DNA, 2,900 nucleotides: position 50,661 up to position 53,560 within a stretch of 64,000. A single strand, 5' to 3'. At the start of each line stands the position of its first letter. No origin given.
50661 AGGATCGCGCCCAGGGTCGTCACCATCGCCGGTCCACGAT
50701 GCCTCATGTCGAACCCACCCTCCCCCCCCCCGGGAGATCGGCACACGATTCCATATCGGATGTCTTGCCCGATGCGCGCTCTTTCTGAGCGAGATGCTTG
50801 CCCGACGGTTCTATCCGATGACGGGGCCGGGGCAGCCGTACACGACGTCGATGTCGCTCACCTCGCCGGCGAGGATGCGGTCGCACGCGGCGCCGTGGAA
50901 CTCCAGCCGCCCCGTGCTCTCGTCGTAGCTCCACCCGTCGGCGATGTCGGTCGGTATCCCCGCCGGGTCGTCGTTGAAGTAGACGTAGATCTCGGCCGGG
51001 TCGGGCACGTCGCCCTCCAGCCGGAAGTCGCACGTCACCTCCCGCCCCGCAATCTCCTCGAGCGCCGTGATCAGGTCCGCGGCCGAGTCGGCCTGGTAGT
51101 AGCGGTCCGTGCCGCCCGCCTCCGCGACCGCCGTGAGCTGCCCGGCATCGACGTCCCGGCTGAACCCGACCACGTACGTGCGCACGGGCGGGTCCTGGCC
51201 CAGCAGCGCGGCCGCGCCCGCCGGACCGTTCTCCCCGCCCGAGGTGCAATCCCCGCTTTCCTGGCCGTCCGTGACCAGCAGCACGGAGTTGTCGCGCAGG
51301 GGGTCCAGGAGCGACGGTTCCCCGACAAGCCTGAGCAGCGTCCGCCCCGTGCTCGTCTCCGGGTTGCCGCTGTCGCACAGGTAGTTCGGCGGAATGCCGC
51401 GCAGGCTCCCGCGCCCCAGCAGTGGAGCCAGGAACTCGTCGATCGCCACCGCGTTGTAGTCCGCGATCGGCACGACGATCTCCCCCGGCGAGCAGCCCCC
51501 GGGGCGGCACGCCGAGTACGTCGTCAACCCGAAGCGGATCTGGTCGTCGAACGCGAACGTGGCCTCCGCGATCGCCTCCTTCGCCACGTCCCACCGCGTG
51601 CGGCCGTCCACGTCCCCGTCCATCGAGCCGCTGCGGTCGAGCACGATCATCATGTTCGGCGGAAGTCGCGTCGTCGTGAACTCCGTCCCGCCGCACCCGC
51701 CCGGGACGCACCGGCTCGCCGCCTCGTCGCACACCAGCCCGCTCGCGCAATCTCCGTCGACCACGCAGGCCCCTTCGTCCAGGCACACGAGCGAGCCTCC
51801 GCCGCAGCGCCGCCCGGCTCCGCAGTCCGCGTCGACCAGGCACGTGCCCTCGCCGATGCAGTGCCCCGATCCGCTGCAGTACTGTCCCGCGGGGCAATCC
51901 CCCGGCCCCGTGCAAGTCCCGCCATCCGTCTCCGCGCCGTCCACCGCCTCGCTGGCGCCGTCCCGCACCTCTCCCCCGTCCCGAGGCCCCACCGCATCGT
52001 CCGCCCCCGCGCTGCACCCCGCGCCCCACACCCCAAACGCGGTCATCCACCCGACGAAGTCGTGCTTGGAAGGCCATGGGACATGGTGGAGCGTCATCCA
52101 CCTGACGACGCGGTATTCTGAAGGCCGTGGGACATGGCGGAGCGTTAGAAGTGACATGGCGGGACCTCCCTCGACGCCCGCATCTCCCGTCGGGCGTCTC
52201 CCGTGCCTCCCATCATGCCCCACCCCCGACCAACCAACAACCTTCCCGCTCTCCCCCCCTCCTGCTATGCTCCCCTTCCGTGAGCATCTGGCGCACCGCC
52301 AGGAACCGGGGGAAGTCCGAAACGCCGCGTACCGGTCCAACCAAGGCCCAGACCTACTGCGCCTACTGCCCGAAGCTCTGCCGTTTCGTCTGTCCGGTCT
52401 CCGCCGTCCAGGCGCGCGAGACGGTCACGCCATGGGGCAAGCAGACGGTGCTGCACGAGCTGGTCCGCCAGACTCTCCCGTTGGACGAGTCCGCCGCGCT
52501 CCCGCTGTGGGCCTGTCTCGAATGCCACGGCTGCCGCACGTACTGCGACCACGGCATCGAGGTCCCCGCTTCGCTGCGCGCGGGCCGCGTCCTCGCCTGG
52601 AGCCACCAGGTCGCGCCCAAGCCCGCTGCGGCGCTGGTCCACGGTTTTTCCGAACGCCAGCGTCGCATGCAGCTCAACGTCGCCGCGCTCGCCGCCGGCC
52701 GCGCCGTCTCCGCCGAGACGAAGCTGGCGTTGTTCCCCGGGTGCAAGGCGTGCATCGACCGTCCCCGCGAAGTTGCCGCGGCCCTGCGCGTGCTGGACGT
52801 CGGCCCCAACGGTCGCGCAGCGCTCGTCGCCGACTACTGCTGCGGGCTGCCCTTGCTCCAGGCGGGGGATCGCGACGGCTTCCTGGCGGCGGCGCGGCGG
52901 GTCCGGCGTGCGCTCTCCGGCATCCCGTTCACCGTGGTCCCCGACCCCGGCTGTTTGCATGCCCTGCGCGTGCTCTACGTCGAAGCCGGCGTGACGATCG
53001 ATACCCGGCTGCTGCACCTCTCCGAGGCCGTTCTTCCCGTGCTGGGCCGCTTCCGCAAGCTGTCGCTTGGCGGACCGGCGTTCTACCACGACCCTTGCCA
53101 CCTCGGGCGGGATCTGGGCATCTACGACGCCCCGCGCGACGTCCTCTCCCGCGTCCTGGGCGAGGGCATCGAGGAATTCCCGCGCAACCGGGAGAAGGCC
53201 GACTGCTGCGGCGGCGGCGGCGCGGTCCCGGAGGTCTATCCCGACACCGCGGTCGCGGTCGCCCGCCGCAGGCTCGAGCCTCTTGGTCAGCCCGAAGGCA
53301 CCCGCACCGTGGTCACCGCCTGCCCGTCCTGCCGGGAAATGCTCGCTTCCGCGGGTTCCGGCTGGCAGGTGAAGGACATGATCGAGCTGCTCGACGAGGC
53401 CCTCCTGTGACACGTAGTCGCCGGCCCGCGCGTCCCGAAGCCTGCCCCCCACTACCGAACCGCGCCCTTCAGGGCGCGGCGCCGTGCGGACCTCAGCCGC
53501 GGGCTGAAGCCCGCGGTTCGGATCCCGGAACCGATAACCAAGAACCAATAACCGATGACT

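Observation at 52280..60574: AmmeMemoRadiSam set that looks exported, flanked by Tat-DUF362 and CCG Fe-S proteins and interleaved with Cys-rich lipoproteins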

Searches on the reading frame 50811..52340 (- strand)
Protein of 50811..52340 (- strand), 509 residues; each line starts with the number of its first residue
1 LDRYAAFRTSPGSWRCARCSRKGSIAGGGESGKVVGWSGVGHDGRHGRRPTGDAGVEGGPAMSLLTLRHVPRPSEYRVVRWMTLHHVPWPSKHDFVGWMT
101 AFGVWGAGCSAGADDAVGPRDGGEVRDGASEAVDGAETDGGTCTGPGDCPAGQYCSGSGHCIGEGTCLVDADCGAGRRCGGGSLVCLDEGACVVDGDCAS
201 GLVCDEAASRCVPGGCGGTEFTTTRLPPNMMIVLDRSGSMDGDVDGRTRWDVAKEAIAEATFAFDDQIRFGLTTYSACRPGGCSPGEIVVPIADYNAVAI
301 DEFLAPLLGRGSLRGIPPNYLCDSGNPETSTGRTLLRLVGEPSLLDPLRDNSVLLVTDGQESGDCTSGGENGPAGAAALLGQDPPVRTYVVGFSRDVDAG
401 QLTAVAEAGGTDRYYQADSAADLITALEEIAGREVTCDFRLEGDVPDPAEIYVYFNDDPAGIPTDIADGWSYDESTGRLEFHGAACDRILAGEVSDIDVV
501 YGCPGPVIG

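Call 7: search_protein_families(library=pfam, proteins=[window:50811-52340:-], max_evalue=0.01)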
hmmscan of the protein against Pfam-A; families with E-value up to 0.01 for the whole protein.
window:50811-52340:- (509 aa): 2 families
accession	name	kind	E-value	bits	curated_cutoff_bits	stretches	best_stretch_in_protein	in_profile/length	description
PF00092.34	VWA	-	7.2e-07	30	23.8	0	229-276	1-46/174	von Willebrand factor type A domain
PF13519.12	VWA_2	-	1.9e-06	28.9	27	1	230-277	1-47/107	von Willebrand factor type A domain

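Call 8: search_protein_families(library=ncbifam, proteins=[window:50811-52340:-], max_evalue=0.01)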
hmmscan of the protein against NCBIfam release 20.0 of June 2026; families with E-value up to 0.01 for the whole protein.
window:50811-52340:- (509 aa): 1 family
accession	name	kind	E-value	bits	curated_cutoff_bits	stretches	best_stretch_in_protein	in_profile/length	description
NF033757.1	gliding_CglB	equivalog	5.4e-09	35.5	200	1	408-493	302-387/402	adventurous gliding motility lipoprotein CglB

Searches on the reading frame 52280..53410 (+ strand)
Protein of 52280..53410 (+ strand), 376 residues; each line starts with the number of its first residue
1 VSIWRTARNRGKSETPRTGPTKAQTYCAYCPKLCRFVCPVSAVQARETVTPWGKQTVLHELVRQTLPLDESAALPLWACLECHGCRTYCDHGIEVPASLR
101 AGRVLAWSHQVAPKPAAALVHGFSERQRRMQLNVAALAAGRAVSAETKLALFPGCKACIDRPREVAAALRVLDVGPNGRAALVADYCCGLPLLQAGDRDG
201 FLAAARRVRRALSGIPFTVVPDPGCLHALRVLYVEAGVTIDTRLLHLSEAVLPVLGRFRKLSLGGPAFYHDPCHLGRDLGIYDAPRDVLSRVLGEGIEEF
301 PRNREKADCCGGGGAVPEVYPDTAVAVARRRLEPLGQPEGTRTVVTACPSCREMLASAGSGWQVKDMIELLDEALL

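Call 7: search_protein_families(library=pfam, proteins=[window:52280-53410:+], max_evalue=0.01)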
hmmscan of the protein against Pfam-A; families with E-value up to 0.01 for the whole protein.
window:52280-53410:+ (376 aa): 3 families
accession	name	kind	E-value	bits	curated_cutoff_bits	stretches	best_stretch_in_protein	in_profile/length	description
PF02754.22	CCG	-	1.6e-19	70.2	20.6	2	269-355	3-84/85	Cysteine-rich domain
PF13183.11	Fer4_8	-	3e-07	31.3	27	1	25-93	3-68/68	4Fe-4S dicluster domain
PF13187.11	Fer4_9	-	0.00031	21.1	27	1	26-92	1-50/52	4Fe-4S dicluster domain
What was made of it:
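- Checked: The CCG protein (52280-53410) has Fer4_8 and two CCG stretches and no signal peptide (call 7).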

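Call 8: search_protein_families(library=ncbifam, proteins=[window:52280-53410:+], max_evalue=0.01)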
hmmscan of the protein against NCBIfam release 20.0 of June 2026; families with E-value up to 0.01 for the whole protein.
window:52280-53410:+ (376 aa): 10 families
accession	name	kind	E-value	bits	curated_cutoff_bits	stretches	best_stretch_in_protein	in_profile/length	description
NF045663.1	diclust_near_Sec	equivalog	6.5e-24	84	530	1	77-360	353-623/759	pyridine nucleotide-disulfide oxidoreductase/dicluster-binding protein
NF004898.0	PRK06259.1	equivalog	2.5e-23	82.5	385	1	34-374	142-487/488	fumarate reductase (CoM/CoB) subunit TfrB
NF045670.1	quin_L_LdhH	equivalog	1.2e-20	73.3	800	1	144-352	464-682/706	L-lactate dehydrogenase (quinone) large subunit LdhH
NF008369.0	PRK11168.1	equivalog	4.3e-12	45.6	278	1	142-375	162-399/401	anaerobic glycerol-3-phosphate dehydrogenase subunit C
NF008434.0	PRK11274.1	equivalog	1.6e-11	43.8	333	2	268-375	306-407/409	glycolate oxidase subunit GlcF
NF045724.1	ferredox_TmcB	equivalog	3.2e-11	42.5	735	1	266-362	314-411/430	electron transfer complex ferredoxin TmcB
NF045711.1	sulf_resp_HmcF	equivalog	1.5e-09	37.2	750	1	266-354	336-424/457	sulfate respiration complex iron-sulfur protein HmcF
NF045796.1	DsrK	equivalog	1.8e-07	30.1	400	1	268-359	325-420/453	sulfate reduction electron transfer complex DsrMKJOP subunit DsrK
TIGR03379.1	glycerol3P_GlpC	equivalog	0.0016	17.3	279.9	0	145-199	160-214/397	anaerobic glycerol-3-phosphate dehydrogenase subunit GlpC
TIGR03288.1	CoB_CoM_SS_B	equivalog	0.0054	16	345.15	1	303-352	186-234/290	CoB--CoM heterodisulfide reductase subunit B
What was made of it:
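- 52280..53410 (+): CCG/HdrD-like Fe-S protein (2x[4Fe-4S] motifs plus 2 CCG domains), no signal peptide. Lineage-specific accessory gene, translationally coupled to the next gene. It falls below the cutoff of every NCBIfam equivalog (calls 7, 8).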
